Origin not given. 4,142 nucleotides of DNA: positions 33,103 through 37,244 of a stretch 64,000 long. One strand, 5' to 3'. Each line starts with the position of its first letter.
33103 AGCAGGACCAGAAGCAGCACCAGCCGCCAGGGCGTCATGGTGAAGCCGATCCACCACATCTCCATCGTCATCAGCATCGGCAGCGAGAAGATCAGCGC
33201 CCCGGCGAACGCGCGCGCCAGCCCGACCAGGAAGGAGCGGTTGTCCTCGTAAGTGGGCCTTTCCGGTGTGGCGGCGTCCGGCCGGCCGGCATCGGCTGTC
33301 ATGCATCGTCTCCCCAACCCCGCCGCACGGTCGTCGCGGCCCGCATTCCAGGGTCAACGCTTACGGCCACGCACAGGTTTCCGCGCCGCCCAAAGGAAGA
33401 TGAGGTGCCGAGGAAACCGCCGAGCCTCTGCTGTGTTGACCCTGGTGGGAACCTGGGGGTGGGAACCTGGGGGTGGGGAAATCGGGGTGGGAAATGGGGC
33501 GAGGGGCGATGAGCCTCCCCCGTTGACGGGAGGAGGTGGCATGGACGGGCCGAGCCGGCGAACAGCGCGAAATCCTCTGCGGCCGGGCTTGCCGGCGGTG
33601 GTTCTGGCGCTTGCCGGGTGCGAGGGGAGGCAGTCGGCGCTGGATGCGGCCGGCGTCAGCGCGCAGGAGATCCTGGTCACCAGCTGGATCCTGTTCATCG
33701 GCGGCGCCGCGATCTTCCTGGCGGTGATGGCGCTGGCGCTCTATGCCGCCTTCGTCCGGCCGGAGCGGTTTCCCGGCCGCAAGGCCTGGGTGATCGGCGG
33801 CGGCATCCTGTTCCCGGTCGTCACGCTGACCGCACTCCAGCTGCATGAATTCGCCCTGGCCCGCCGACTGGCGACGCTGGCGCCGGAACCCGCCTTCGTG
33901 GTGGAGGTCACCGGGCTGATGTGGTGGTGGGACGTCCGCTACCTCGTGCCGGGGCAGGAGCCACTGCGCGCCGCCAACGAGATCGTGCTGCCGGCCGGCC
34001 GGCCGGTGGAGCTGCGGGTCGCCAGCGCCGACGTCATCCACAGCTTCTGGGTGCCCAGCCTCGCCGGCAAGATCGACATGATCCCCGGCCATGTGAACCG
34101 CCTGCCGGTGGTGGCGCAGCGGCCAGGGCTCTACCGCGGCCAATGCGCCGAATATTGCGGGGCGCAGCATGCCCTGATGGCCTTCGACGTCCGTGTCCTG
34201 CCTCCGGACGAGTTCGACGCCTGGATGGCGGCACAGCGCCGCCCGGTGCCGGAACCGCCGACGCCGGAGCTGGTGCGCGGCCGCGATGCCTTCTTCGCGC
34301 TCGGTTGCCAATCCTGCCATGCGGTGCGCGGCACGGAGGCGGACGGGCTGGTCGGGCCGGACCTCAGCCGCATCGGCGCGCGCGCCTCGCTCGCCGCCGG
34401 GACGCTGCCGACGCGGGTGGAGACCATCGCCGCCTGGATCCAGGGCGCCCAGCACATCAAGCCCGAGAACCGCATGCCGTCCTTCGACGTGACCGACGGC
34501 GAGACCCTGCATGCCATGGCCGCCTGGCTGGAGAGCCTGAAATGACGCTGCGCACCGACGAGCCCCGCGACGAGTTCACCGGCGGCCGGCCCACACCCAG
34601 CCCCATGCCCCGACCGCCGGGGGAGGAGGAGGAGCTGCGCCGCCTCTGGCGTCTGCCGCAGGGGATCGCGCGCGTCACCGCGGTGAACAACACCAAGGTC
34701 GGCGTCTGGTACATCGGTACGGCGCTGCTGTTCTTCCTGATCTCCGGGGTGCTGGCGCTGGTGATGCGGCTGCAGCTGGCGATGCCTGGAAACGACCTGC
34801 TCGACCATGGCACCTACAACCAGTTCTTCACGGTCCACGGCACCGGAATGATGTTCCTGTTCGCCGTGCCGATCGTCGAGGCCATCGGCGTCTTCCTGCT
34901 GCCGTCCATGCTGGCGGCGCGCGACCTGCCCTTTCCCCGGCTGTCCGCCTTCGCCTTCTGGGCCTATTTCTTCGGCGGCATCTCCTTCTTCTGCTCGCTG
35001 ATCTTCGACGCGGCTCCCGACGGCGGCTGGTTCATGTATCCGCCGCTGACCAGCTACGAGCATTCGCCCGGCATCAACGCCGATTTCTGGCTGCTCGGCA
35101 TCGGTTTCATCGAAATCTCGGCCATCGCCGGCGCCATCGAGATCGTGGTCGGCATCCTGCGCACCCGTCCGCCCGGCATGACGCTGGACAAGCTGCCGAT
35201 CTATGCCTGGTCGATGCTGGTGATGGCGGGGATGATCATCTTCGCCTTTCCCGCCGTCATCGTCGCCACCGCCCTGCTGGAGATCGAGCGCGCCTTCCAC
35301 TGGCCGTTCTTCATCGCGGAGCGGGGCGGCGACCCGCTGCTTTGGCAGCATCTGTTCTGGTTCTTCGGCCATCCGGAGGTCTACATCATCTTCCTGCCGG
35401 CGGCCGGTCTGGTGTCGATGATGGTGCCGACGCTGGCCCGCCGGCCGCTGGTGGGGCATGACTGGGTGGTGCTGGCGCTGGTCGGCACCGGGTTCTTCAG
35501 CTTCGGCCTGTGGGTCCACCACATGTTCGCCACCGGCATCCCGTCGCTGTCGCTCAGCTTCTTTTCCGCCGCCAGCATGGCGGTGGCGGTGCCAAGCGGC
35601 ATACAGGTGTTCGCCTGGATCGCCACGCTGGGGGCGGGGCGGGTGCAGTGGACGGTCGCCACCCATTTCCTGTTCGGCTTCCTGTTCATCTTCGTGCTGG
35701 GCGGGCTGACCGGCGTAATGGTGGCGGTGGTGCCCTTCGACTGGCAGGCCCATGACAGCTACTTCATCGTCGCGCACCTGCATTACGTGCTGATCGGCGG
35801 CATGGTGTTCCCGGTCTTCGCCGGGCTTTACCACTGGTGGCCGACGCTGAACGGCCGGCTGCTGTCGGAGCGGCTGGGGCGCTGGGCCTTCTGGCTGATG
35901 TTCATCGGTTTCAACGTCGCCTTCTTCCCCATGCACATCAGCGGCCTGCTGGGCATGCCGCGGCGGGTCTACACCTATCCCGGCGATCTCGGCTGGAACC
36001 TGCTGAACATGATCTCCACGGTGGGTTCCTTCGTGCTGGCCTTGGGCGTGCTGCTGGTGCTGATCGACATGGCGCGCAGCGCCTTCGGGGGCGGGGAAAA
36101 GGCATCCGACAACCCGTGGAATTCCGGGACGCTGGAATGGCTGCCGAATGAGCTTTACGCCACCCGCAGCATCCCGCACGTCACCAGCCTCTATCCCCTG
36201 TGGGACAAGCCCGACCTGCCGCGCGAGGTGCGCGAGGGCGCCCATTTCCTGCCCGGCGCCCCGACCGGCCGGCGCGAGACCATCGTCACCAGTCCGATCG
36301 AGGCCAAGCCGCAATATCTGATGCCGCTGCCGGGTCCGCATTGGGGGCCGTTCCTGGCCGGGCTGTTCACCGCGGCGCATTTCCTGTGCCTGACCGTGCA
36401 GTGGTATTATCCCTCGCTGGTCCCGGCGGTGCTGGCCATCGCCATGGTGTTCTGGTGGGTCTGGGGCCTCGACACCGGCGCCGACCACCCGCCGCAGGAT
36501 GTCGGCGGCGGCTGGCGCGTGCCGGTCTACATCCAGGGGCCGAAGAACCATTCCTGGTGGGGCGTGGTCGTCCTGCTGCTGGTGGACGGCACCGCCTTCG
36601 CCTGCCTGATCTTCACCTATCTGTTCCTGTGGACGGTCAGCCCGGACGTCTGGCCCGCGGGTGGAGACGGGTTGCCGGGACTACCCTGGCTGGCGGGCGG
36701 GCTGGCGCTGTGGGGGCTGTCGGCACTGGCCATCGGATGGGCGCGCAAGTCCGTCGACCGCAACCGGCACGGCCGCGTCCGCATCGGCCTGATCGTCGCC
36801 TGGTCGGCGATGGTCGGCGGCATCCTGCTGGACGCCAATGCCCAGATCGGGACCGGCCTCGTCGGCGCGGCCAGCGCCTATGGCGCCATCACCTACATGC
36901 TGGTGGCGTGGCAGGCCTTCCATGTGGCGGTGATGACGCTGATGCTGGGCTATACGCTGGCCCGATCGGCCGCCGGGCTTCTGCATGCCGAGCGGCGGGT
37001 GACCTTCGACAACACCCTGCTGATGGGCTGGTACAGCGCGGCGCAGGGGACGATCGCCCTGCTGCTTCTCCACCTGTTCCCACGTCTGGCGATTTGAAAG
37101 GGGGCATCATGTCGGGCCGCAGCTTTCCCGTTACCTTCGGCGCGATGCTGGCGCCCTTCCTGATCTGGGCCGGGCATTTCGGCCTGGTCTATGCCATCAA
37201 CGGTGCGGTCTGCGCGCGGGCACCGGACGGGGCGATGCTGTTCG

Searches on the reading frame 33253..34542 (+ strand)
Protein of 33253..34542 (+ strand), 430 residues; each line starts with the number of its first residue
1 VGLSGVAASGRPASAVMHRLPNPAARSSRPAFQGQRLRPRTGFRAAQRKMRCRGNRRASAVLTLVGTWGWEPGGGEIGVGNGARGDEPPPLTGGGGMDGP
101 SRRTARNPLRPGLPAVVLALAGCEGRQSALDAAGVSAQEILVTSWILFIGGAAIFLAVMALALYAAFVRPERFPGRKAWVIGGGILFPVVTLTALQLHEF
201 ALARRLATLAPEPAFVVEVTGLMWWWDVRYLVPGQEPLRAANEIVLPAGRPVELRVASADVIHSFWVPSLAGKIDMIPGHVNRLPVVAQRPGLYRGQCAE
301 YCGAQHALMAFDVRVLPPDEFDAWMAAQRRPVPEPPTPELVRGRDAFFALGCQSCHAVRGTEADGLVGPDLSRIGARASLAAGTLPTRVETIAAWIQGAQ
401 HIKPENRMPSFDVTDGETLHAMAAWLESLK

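Call 22: search_protein_families(library=pfam, proteins=[window:33253-34542:+], max_evalue=0.001)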
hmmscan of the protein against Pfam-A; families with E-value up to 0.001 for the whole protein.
window:33253-34542:+ (430 aa): 3 families
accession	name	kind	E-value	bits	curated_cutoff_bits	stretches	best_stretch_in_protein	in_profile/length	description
PF00116.26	COX2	-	6.7e-21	74.9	22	1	238-313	42-117/120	Cytochrome C oxidase subunit II, periplasmic domain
PF00034.26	Cytochrom_C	-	7.2e-08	34.1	21.3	1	342-430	3-90/90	Cytochrome c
PF13442.11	Cytochrome_CBB3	-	0.00025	21.7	27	1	343-426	6-68/68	Cytochrome C oxidase, cbb3-type, subunit III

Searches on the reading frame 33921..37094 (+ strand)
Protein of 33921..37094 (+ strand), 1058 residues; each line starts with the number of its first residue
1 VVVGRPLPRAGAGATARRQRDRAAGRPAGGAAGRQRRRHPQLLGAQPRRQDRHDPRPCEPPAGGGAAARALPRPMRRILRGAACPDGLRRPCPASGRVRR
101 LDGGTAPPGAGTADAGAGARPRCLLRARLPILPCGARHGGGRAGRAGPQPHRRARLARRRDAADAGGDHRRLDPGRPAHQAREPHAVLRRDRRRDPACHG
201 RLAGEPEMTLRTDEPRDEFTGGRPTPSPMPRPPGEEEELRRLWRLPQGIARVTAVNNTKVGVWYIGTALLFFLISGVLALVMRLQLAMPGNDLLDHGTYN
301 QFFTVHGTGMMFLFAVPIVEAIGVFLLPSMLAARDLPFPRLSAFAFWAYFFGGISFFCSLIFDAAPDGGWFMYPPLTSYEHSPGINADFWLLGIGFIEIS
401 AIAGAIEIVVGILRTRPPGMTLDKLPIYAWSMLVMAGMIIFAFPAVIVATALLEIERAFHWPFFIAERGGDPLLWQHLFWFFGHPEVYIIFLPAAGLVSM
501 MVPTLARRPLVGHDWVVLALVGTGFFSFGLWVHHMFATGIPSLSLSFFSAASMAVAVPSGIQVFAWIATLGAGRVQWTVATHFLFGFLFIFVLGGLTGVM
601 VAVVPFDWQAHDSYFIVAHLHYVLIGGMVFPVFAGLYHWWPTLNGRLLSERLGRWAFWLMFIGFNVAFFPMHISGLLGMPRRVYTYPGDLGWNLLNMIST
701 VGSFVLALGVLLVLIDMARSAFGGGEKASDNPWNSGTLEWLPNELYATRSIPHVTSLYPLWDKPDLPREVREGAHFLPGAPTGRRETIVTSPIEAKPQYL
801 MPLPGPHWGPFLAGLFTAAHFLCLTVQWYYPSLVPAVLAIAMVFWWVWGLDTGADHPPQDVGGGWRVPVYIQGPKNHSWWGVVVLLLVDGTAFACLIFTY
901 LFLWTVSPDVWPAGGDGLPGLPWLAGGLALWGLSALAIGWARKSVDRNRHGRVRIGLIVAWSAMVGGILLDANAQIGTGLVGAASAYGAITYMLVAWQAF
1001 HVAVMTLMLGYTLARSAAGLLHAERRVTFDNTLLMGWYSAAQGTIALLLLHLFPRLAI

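Call 22: search_protein_families(library=pfam, proteins=[window:33921-37094:+], max_evalue=0.001)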
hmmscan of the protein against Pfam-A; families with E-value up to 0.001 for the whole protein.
window:33921-37094:+ (1058 aa): 1 family
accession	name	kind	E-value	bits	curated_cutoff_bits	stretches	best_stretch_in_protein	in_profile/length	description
PF00115.25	COX1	-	3.9e-145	484.5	34.8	1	259-705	1-436/436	Cytochrome C and Quinol oxidase polypeptide I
